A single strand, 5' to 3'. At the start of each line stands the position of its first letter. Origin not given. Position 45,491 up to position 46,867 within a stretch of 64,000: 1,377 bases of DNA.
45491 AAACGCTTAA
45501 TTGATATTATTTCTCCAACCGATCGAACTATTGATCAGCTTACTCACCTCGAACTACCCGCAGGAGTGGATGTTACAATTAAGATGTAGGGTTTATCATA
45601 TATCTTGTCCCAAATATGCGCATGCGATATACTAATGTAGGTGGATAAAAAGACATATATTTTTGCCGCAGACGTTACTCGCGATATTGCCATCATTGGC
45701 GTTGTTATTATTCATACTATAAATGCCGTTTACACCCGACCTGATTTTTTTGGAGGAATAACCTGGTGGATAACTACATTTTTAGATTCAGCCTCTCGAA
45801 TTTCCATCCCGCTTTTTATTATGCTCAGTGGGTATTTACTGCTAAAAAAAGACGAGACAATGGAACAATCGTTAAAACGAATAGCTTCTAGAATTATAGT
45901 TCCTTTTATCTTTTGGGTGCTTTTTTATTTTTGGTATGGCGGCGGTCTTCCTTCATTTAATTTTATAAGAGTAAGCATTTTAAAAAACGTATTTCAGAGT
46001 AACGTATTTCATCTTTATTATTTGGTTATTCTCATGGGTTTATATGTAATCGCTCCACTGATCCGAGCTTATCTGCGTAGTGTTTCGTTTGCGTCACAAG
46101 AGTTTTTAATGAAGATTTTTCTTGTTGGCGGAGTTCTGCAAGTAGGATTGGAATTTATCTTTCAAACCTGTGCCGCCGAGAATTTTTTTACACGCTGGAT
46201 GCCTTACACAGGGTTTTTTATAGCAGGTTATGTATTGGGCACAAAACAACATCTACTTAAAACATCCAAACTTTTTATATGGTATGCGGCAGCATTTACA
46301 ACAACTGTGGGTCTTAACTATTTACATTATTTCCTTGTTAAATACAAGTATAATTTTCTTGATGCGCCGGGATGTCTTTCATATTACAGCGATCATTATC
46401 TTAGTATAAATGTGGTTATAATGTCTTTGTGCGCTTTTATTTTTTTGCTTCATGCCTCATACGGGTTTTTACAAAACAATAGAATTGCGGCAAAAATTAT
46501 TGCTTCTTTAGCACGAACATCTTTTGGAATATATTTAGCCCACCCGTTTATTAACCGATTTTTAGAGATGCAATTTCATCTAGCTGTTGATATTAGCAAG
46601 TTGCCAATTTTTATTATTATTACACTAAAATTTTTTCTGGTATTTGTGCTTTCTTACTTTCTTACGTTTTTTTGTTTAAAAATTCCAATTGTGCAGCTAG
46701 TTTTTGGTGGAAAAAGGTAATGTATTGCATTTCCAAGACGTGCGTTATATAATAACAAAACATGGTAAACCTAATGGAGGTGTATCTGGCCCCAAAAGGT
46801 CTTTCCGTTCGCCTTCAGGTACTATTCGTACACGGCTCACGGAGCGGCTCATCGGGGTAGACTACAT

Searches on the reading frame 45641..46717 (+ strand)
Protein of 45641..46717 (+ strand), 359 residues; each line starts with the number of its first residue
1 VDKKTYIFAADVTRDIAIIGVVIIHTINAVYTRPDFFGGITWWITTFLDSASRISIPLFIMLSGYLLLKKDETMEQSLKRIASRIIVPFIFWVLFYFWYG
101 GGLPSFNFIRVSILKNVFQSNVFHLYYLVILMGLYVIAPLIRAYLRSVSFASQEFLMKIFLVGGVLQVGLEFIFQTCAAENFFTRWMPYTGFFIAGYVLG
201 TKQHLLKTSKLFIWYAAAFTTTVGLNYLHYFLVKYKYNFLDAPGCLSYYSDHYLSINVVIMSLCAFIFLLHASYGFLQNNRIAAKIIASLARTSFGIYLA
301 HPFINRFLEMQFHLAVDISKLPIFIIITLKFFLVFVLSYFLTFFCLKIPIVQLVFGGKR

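Call 84: search_protein_families(library=pfam, proteins=[window:45641-46717:+])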
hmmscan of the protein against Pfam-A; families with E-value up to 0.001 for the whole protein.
window:45641-46717:+ (359 aa): 1 family
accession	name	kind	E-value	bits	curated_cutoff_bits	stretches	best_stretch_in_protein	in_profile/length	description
PF01757.29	Acyl_transf_3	-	1e-27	97.5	31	1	10-341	4-324/326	Acyltransferase domain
